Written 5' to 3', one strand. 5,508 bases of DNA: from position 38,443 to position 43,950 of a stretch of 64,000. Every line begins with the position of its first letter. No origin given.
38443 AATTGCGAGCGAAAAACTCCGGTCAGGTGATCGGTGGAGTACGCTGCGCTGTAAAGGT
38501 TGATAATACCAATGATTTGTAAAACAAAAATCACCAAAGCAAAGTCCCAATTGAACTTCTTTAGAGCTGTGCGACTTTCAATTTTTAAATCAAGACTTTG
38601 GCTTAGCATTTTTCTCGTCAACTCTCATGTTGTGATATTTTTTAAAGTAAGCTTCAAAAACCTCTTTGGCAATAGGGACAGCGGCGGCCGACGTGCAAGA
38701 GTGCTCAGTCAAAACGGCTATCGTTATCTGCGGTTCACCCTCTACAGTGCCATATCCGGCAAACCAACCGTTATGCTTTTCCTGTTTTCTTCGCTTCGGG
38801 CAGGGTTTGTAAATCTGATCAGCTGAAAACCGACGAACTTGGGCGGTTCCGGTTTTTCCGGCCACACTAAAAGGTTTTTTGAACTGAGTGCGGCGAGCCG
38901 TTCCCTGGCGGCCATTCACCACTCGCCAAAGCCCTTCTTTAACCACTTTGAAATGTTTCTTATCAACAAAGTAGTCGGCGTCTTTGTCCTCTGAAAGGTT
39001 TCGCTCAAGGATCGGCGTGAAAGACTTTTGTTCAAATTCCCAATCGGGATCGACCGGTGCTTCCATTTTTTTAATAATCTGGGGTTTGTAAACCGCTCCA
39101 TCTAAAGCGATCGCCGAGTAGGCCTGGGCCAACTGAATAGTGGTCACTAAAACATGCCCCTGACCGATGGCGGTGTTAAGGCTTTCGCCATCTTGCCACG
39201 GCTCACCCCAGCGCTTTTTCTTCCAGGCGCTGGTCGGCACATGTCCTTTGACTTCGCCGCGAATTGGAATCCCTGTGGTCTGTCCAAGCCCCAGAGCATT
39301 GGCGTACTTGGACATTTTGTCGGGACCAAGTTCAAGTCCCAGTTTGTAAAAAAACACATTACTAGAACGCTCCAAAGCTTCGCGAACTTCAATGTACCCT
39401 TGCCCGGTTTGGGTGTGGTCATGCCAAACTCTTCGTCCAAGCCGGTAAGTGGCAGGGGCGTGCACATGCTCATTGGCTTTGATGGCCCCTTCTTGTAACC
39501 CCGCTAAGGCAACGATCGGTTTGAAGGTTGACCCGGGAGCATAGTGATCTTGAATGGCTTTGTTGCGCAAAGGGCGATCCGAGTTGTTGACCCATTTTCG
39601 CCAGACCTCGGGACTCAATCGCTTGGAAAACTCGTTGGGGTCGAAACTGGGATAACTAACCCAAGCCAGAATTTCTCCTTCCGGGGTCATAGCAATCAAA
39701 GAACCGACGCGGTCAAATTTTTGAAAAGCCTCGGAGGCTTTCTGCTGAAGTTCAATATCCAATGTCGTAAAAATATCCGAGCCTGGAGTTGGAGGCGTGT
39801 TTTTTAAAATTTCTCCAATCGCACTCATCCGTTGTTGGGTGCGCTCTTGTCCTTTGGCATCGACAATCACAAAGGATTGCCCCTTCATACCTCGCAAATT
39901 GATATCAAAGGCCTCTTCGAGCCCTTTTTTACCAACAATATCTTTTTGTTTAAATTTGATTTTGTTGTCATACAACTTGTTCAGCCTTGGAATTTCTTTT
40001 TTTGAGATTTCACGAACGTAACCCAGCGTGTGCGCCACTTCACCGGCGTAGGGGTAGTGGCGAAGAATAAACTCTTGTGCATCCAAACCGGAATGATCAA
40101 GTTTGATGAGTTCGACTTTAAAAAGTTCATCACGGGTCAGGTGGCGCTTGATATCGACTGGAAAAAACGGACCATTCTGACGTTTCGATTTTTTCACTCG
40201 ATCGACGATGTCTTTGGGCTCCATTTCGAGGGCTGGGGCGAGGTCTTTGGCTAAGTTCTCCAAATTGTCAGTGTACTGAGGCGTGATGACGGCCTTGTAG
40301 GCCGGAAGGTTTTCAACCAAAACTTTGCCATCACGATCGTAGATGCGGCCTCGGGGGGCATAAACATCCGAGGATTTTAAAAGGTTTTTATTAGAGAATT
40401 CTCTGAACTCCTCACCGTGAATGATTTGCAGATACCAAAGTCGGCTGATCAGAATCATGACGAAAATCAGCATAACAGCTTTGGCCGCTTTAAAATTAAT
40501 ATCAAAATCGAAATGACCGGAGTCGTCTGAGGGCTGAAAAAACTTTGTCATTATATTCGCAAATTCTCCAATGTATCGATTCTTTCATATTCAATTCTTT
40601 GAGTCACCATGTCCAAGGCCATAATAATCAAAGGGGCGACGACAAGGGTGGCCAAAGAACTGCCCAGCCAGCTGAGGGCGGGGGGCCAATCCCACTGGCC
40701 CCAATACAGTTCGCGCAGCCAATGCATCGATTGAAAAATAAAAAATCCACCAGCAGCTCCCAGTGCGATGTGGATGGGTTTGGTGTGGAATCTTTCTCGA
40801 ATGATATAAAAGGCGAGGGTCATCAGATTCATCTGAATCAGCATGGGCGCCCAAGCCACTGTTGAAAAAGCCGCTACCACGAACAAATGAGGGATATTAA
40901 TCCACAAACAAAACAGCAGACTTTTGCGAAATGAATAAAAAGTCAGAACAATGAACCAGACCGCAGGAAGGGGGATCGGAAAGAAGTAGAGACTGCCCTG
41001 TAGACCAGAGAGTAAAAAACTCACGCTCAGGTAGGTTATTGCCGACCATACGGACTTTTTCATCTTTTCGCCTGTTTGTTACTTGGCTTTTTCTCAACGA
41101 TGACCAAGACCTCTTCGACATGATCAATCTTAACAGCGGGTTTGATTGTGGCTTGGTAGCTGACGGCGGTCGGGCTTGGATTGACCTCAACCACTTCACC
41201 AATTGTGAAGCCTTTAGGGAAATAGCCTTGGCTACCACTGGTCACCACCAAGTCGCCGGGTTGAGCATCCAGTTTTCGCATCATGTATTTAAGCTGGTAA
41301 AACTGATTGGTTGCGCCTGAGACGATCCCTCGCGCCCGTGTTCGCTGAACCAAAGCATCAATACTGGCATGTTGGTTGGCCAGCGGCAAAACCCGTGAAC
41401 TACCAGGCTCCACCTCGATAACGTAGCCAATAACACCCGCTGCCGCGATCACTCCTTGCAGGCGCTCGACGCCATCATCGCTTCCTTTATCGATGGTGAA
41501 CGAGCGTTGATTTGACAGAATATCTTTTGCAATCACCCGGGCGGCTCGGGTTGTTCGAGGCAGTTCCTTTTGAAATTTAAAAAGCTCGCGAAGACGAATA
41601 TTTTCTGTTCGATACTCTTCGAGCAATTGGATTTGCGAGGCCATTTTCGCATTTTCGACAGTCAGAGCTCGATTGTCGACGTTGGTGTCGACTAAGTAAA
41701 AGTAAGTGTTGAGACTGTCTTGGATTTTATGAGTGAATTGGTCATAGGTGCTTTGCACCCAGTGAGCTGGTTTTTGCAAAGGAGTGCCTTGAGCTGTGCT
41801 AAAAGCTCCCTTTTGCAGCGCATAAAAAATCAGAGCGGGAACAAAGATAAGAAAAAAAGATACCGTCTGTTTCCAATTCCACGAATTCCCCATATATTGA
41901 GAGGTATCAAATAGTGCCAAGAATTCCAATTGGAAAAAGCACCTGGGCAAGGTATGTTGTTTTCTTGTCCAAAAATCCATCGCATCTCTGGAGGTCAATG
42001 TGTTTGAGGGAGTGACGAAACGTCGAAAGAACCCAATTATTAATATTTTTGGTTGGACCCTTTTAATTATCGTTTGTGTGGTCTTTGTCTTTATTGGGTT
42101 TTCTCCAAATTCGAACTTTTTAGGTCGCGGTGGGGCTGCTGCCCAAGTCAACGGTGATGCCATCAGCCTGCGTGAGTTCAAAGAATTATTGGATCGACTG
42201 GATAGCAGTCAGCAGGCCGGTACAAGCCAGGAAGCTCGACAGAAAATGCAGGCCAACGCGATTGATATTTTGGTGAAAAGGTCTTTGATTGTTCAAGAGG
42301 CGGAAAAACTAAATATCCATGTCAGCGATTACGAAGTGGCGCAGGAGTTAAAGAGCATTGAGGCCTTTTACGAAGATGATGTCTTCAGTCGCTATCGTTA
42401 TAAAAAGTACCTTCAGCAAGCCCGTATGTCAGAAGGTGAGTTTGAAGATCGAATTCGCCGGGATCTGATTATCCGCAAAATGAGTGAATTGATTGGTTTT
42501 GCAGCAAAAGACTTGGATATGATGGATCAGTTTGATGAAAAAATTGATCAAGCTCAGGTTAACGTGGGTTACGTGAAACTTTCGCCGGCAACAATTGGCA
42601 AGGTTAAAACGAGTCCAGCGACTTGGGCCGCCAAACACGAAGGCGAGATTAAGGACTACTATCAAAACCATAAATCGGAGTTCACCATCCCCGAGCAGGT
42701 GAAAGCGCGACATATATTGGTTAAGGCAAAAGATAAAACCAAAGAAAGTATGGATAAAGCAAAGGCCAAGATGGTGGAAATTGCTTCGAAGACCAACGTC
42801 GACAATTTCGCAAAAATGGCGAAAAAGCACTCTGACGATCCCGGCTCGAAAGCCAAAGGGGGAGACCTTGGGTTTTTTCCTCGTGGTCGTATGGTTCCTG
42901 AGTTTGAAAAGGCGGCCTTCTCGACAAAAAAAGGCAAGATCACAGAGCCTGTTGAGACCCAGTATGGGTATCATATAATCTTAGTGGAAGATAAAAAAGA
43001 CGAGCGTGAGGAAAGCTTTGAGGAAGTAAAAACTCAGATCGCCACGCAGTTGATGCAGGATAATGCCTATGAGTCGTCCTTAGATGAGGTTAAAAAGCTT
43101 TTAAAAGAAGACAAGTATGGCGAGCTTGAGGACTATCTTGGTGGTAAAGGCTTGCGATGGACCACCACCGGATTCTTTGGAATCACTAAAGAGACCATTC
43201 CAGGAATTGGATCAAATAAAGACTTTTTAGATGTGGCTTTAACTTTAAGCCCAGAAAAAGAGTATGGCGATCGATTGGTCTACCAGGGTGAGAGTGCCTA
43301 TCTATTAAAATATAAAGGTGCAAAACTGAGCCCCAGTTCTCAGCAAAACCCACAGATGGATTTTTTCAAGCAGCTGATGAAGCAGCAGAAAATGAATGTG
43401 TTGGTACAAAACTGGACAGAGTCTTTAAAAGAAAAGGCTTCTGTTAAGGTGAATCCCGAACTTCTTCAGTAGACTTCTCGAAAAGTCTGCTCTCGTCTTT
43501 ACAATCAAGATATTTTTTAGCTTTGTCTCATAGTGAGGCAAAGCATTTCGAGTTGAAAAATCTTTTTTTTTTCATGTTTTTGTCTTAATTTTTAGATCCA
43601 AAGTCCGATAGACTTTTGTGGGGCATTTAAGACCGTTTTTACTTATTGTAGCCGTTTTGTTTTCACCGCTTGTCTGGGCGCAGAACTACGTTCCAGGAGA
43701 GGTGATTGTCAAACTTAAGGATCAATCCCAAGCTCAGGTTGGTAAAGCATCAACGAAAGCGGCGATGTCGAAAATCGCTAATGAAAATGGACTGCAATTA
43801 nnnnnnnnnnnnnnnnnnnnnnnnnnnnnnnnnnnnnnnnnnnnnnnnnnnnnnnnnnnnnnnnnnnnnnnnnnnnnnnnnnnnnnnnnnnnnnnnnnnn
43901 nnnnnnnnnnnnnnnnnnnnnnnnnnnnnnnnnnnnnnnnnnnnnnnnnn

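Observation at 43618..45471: Secreted subtilase fused through a single TM helix to a cytoplasmic PilZ-like (c-di-GMP receptor) domain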

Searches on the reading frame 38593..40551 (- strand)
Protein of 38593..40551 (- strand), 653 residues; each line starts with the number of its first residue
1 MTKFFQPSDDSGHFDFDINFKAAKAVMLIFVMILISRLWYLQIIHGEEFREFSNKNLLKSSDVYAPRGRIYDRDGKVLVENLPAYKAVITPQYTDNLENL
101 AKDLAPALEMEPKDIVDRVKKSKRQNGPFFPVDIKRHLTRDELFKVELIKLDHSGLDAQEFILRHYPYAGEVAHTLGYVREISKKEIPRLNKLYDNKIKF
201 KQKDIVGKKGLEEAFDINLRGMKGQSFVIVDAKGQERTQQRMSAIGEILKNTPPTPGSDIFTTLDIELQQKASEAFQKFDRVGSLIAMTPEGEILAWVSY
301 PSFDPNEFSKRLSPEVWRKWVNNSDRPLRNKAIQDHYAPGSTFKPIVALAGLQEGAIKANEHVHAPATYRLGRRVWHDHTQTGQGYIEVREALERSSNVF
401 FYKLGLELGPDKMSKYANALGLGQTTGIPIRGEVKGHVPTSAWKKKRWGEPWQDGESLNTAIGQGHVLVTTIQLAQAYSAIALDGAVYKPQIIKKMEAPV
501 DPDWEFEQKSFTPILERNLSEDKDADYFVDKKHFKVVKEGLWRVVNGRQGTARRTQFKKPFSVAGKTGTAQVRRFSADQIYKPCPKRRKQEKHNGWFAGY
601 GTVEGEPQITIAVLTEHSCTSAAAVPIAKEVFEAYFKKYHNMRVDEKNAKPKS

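Call 36: search_protein_families(library=pfam, proteins=[window:38593-40551:-], max_evalue=0.001)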
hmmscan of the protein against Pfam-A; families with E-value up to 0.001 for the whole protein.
window:38593-40551:- (653 aa): 2 families
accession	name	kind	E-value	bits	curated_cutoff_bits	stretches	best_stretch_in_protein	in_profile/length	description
PF00905.27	Transpeptidase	-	1.5e-65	221.8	22.1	1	285-632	3-298/299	Penicillin binding protein transpeptidase domain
PF03717.20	PBP_dimer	-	9e-38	130.9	24.4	1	63-239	2-178/180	Penicillin-binding Protein dimerisation domain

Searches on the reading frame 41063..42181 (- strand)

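Call 36: search_protein_families(library=pfam, proteins=[window:41063-42181:-], max_evalue=0.001)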
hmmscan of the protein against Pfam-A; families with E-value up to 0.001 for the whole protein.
window:41063-42181:- (373 aa): 1 family
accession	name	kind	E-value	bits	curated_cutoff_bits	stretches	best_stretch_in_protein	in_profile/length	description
PF04085.20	MreC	-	2e-41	141.6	28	1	216-361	1-146/147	Rod shape-determining protein MreC, barrel core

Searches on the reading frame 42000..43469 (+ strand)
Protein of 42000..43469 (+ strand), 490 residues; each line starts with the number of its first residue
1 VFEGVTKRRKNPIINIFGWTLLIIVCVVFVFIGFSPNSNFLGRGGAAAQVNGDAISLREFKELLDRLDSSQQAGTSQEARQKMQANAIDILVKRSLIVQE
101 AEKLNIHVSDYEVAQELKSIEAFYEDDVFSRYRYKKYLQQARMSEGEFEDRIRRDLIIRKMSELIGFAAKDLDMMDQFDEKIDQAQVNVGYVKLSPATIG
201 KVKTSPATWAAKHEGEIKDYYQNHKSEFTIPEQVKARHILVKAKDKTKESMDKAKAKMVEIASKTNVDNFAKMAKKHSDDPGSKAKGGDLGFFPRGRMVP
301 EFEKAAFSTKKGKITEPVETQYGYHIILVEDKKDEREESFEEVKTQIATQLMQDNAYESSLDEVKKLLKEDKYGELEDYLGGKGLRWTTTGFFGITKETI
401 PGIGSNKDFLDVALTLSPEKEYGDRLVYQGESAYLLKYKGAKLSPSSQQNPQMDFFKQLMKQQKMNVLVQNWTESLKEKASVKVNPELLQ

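Call 36: search_protein_families(library=pfam, proteins=[window:42000-43469:+], max_evalue=0.001)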
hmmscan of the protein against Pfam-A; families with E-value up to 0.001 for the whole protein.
window:42000-43469:+ (490 aa): 6 families
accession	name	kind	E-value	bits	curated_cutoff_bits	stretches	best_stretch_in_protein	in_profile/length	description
PF13624.11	SurA_N_3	-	1e-32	113.7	27.2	1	16-161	12-161/162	SurA-like N-terminal domain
PF13616.12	Rotamase_3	-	1.2e-30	106.9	22.5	1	230-333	12-116/116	PPIC-type PPIASE domain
PF00639.27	Rotamase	-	4.3e-28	98.6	21.7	1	238-331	1-97/97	PPIC-type PPIASE domain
PF13145.12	Rotamase_2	-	1e-20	75.2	27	1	214-344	3-120/121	PPIC-type PPIASE domain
PF13623.11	SurA_N_2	-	3.9e-19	69.4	28.5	1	18-138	10-145/145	SurA-like N-terminal domain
PF09312.16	SurA_N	-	1.2e-05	25.9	30.8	1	47-160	5-116/118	SurA N-terminal domain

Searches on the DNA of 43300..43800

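Call 70: search_rna_families(source=window, start=43300, end=43800, threshold=evalue, max_evalue=1)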
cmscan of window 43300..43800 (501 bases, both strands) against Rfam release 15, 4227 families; matches with E-value up to 1: 0.
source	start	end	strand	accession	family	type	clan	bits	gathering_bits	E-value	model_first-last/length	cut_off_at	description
